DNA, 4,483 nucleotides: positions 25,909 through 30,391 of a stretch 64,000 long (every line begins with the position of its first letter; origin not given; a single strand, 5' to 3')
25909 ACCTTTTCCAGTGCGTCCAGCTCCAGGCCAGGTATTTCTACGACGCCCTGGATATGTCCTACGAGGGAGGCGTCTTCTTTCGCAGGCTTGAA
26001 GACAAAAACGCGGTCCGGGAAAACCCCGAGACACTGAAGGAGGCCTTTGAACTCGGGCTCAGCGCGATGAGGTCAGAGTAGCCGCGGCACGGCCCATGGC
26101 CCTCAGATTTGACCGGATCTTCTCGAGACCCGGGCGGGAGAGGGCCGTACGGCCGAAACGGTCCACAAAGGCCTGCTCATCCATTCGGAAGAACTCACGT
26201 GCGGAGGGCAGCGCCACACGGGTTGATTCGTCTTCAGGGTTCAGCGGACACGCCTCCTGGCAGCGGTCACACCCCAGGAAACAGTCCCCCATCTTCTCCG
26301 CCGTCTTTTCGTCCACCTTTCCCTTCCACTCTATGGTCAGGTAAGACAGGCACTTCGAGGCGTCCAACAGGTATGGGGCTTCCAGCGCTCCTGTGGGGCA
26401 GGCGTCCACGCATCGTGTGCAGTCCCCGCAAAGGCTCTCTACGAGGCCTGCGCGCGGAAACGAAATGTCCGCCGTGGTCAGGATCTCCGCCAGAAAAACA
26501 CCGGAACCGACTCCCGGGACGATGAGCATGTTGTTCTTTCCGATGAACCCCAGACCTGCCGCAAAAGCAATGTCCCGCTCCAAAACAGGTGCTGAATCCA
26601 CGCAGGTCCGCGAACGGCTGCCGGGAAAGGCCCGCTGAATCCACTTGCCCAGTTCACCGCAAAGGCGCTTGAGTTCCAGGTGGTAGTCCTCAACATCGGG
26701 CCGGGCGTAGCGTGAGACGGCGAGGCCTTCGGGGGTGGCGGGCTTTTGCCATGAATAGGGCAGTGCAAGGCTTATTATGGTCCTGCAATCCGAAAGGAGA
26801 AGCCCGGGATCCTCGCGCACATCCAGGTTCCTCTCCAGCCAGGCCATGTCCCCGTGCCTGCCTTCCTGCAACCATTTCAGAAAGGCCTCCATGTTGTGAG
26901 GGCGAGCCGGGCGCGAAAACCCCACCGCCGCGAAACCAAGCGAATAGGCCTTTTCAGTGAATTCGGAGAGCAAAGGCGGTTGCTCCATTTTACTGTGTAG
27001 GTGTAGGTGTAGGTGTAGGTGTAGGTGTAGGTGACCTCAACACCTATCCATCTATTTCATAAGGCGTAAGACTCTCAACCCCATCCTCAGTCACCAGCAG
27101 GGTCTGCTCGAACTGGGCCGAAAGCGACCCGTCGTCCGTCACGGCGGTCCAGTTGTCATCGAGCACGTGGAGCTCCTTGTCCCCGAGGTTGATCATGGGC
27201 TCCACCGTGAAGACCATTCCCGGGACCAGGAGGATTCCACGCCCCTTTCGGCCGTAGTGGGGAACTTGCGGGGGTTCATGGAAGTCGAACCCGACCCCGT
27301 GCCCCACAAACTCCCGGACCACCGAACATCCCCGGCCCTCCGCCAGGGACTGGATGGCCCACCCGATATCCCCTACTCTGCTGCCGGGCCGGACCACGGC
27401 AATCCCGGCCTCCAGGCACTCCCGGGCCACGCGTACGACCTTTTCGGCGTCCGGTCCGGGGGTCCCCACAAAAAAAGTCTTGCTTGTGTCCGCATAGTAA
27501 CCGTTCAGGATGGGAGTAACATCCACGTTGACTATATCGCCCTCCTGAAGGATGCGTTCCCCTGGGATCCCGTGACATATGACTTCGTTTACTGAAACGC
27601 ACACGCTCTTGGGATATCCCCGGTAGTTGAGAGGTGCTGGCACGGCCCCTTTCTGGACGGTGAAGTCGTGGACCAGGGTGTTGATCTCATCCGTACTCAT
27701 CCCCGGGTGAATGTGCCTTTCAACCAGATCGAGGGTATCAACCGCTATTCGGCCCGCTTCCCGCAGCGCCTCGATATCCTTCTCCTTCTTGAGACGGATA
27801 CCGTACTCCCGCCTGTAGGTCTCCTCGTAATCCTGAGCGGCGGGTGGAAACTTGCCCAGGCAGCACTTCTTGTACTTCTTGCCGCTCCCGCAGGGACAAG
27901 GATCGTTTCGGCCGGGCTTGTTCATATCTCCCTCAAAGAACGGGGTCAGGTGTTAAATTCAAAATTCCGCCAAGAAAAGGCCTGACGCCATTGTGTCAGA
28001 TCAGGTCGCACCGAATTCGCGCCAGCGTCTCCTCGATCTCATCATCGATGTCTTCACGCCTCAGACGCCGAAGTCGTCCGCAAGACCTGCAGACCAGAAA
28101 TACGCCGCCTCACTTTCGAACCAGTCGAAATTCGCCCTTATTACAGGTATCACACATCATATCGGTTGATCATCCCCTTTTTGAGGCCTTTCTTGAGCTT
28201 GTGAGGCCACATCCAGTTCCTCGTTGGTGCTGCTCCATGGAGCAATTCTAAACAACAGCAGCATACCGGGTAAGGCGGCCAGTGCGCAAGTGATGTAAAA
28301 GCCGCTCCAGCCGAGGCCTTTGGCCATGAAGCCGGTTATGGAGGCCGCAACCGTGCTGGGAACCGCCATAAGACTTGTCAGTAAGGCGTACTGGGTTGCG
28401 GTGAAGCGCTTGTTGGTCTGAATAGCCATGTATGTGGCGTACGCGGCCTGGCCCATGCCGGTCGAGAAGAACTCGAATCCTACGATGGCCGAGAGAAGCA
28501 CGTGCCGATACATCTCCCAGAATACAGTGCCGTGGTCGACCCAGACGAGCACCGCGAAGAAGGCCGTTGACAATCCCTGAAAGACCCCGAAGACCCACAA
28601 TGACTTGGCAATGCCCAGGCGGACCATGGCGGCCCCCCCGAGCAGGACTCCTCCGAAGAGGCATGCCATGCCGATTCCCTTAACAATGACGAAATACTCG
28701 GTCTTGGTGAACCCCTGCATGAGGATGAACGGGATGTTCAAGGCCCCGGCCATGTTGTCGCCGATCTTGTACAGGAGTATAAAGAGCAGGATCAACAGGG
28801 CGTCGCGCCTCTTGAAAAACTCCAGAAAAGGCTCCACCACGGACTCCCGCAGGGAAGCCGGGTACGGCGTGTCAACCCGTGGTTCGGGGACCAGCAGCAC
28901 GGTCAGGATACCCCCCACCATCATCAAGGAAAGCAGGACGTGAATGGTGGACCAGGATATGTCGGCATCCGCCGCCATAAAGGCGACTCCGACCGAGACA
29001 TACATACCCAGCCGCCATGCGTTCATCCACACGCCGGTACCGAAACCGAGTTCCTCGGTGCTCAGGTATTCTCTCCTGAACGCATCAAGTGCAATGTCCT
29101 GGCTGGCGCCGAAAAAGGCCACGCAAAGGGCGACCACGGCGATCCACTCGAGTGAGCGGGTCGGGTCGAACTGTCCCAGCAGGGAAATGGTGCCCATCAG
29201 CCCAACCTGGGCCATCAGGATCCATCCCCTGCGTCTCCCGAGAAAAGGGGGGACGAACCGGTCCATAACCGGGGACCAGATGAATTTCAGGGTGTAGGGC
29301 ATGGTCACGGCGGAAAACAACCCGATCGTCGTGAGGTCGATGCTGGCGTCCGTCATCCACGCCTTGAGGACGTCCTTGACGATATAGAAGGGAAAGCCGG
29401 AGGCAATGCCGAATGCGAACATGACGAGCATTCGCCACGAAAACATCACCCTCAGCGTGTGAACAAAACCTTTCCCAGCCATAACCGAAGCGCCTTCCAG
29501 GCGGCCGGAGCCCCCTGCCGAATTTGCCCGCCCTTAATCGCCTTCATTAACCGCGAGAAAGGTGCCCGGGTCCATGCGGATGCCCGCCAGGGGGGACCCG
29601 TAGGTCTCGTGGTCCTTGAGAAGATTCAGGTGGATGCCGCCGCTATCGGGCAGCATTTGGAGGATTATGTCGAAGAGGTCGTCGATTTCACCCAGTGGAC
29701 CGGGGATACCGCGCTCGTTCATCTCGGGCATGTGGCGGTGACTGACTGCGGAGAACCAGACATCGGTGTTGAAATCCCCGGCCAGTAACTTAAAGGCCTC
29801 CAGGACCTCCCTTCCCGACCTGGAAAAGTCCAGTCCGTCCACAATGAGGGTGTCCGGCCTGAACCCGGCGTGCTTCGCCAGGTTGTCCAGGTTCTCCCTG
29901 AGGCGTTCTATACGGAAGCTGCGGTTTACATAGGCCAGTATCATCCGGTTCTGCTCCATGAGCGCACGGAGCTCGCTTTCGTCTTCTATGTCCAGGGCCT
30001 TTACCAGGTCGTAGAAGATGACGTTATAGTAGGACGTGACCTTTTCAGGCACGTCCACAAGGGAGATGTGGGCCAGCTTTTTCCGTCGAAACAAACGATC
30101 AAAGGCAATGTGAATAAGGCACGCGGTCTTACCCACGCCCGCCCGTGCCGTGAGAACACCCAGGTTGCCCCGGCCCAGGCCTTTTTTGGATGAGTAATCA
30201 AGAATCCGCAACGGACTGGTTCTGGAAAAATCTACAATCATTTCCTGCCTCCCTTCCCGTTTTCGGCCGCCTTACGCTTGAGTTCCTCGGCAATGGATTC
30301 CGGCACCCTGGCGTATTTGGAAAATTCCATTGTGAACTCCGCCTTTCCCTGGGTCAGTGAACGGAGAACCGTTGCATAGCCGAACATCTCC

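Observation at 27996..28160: Unannotated zinc-ribbon mini-ORF with in-frame UGA and a SECIS-like hairpin: candidate small selenoprotein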

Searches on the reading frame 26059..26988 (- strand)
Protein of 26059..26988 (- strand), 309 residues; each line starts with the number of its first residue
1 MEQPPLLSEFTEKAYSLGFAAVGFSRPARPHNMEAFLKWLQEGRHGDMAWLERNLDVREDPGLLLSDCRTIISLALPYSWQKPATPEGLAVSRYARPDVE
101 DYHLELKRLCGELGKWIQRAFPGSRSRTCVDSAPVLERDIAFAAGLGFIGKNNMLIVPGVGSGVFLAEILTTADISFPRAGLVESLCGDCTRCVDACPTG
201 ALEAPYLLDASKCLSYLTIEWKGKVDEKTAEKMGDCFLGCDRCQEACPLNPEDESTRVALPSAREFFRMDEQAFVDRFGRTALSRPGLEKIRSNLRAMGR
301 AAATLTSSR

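Call 10: search_protein_families(library=ncbifam, proteins=[window:26059-26988:-], max_evalue=1)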
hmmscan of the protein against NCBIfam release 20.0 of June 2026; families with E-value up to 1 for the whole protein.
window:26059-26988:- (309 aa): 31 families (the best 25 are shown)
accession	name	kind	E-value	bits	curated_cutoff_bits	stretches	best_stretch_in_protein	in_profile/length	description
TIGR00276.1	TIGR00276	equivalog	7.4e-72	242.2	200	1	12-300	3-304/337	tRNA epoxyqueuosine(34) reductase QueG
TIGR02486.1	RDH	subfamily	3.1e-06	27.3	160.35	1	140-254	156-282/314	reductive dehalogenase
NF045874.1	Vhu_polyferre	exception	0.00032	19.6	600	1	186-250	31-102/381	F420-non-reducing hydrogenase associated-polyferredoxin VhuB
TIGR03048.1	PS_I_psaC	equivalog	0.0008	19.6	130.65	1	186-260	9-68/80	photosystem I iron-sulfur center protein PsaC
NF005505.0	PRK07118.1-4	equivalog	0.0055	16.2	378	1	182-250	168-231/265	Fe-S cluster domain-containing protein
NF041836.1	rnfB_Methano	equivalog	0.0069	15.8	445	1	182-250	168-231/265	Rnf electron transport complex subunit RnfB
NF005504.0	PRK07118.1-3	equivalog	0.011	15.1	437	1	182-250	168-234/293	Fe-S cluster domain-containing protein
NF006446.0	PRK08764.1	equivalog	0.012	15.5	220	1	180-202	81-103/139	Rnf electron transport complex subunit RnfB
NF005745.0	PRK07569.1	equivalog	0.012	14.9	333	1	185-202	190-207/238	bidirectional hydrogenase complex protein HoxU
NF005506.0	PRK07118.1-5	equivalog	0.021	14.3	388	1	182-247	167-228/279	Fe-S cluster domain-containing protein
TIGR02745.1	ccoG_rdxA_fixG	equivalog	0.032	13.2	316.7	1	186-200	232-246/435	cytochrome c oxidase accessory protein CcoG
NF041837.1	rnfC_Methano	equivalog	0.041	12.7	650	1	186-248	359-410/438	Rnf electron transport complex subunit RnfC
NF004914.0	PRK06273.1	equivalog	0.083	12.7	163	0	180-212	46-77/167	ferredoxin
NF006221.0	PRK08348.1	subfamily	0.14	11.9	124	1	185-204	75-94/136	NADH-plastoquinone oxidoreductase subunit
TIGR02700.1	flavo_MJ0208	hypoth_equivalog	0.14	11.4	251.35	0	222-253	165-195/234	dihydromethanopterin reductase (acceptor)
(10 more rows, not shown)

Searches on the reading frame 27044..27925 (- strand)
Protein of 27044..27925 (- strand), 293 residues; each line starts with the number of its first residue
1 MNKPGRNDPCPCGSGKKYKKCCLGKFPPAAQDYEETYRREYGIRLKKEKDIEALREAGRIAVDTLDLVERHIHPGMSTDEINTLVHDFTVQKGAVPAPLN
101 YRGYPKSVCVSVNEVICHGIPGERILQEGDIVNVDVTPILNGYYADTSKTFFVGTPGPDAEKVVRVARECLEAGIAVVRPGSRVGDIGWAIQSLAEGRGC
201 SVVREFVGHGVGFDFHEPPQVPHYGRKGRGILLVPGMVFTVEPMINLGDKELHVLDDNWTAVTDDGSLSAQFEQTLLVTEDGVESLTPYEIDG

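Call 10: search_protein_families(library=ncbifam, proteins=[window:27044-27925:-], max_evalue=1)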
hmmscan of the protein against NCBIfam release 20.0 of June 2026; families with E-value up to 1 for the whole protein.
window:27044-27925:- (293 aa): 24 families
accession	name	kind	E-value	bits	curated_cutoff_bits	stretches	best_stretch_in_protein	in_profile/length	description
TIGR00500.1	met_pdase_I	equivalog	1.5e-94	316.2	171.35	1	43-287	1-245/247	type I methionyl aminopeptidase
NF008970.0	PRK12318.1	equivalog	6.6e-87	291.4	267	1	5-290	2-290/291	methionyl aminopeptidase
NF009533.0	PRK12897.1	equivalog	3.5e-61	206.7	488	1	44-287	3-246/248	type I methionyl aminopeptidase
NF005583.0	PRK07281.1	equivalog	3.6e-49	167.6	445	2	141-287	131-278/286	methionyl aminopeptidase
TIGR00501.1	met_pdase_II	equivalog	5.8e-25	88.4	222.65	1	49-245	3-191/295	type II methionyl aminopeptidase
NF007310.0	PRK09795.1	equivalog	1.5e-20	73.3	393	1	44-267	126-345/361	aminopeptidase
NF040821.1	dipep_PepQ_Arch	equivalog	1.8e-15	56.8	630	1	45-249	122-318/346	Xaa-Pro dipeptidase PepQ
NF008131.0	PRK10879.1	equivalog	3.6e-14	52.4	465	1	45-287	173-418/438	Xaa-Pro aminopeptidase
TIGR00495.1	crvDNA_42K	hypoth_equivalog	2.1e-13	49.7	430.05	1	102-209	74-187/383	ErbB3-binding protein EBP1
TIGR02993.1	ectoine_eutD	equivalog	5.8e-08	32.3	613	1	37-254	150-366/391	ectoine hydrolase DoeA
NF043017.1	DimsulpropLyDddP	equivalog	7.5e-08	31.6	600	1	75-292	240-439/443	dimethylsulfonioproprionate lyase DddP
NF007704.0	PRK10396.1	equivalog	1.1e-07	32.1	149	1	2-23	199-220/221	hypothetical protein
TIGR04102.1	SWIM_PBPRA1643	hypoth_equivalog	1.4e-07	31.9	68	1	3-22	88-107/108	PBPRA1643 family SWIM/SEC-C metal-binding motif protein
NF004088.0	PRK05590.1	equivalog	2.1e-07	31.4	140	1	2-22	143-163/166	hypothetical protein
NF002449.0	PRK01617.1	equivalog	7.5e-07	29.6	141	1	3-22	133-152/154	hypothetical protein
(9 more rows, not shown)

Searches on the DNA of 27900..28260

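Call 5: search_rna_families(source=window, start=27900, end=28260, threshold=evalue, max_evalue=10, show_alignments=3)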
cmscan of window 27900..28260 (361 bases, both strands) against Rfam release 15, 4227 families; matches with E-value up to 10: 2.
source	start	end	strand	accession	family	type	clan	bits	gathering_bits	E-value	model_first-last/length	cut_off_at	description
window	28030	28085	-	RF01516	v-snoRNA-1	Gene; snRNA; snoRNA; CD-box;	-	12.9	75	4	1-65/65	no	Human herpesvirus 1 small nucleolar RNA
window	28040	28081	-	RF01136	sR28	Gene; snRNA; snoRNA; CD-box;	-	9.6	39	4.9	1-55/55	no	Small nucleolar RNA sR28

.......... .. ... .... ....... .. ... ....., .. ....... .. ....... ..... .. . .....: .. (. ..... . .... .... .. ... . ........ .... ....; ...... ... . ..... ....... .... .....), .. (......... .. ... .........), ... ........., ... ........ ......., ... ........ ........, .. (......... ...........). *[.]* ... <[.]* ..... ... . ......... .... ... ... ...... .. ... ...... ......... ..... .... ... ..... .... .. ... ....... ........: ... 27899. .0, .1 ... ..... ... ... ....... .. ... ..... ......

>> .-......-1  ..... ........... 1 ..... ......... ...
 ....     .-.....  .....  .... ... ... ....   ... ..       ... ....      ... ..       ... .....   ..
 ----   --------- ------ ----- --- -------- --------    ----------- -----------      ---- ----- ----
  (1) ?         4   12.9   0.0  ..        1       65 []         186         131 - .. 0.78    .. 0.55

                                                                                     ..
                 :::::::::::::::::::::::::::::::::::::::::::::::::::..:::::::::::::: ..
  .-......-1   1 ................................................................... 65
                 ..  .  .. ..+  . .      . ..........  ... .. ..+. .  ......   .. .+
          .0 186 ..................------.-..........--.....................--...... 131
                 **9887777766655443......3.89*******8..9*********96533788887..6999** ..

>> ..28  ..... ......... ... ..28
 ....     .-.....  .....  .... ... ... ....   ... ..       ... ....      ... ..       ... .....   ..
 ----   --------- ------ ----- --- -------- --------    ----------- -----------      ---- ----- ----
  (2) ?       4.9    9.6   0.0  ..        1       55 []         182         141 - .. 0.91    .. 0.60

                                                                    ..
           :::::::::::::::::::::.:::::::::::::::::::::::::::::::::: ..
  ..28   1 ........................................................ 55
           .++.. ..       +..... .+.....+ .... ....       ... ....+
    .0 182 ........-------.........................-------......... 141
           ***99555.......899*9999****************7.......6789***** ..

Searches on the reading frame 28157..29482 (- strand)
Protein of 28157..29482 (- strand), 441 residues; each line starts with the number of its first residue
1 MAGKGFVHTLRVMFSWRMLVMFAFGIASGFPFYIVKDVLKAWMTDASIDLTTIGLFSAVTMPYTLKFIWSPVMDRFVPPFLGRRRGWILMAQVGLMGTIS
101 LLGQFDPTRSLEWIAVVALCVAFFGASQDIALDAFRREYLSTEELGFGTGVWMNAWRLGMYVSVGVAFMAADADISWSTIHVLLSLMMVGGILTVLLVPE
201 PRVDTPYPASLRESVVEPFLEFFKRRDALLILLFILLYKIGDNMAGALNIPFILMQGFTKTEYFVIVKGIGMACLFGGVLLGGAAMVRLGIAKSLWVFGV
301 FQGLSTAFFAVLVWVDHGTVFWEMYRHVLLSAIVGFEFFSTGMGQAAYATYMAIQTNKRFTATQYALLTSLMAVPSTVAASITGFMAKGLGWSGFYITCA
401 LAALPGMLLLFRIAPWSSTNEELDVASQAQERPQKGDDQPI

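Call 9: find_encoding_contigs(protein=window:28157-29482:-, flank=3000, max_places=6)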
Protein window:28157-29482:- (441 aa): 2 contigs read that carry it; 2 places shown.
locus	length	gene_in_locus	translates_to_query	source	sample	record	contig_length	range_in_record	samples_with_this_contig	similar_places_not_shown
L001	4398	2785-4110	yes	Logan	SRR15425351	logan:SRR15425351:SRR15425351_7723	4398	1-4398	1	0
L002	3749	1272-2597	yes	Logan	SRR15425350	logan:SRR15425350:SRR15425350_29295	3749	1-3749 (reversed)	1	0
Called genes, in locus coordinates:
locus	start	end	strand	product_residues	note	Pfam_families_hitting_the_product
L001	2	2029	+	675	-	?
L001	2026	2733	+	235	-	-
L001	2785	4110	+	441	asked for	PF07690:MFS_1, PF13000:Acatn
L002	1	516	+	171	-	?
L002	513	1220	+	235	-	-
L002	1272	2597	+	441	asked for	PF07690:MFS_1, PF13000:Acatn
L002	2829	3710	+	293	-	PF02810:SEC-C, PF00557:Peptidase_M24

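Call 10: search_protein_families(library=ncbifam, proteins=[window:28157-29482:-], max_evalue=1)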
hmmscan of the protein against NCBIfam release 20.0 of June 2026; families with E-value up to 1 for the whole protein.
window:28157-29482:- (441 aa): 4 families
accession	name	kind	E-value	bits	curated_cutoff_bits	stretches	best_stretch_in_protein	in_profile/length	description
TIGR00901.2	2A0125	subfamily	1e-123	413.1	350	1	14-411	2-416/417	AmpG family muropeptide MFS transporter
NF008867.0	PRK11902.1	equivalog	5.1e-100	335.3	656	1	8-412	5-402/419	muropeptide transporter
NF008238.0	PRK11010.1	equivalog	2.7e-98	330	756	1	9-411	5-400/492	muropeptide MFS transporter AmpG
TIGR02718.1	sider_RhtX_FptX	subfamily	6.1e-31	107.7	356.15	1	24-409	9-386/390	RhtX/FptX family siderophore transporter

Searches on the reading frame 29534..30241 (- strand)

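Call 10: search_protein_families(library=ncbifam, proteins=[window:29534-30241:-], max_evalue=1)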
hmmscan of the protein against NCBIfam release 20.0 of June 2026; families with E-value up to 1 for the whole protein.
window:29534-30241:- (235 aa): 6 families
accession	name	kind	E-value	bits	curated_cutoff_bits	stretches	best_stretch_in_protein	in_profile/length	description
TIGR03881.1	KaiC_arch_4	hypoth_equivalog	0.012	15.3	247.8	1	14-136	10-130/231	KaiC domain-containing protein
TIGR03600.1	phage_DnaB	exception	0.013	14.5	498.65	1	20-65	189-234/421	phage replicative helicase, DnaB family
TIGR00665.1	DnaB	equivalog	0.022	13.6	385.25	1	19-55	189-225/435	replicative DNA helicase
NF006306.0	PRK08506.1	equivalog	0.057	12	596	1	19-62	186-229/472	replicative DNA helicase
NF047389.1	ATPase_Sll1717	subfamily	0.093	11.8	75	0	19-52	26-53/454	P-loop ATPase, Sll1717 family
NF006606.0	PRK09165.1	equivalog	0.17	10.5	540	1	11-49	204-241/497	replicative DNA helicase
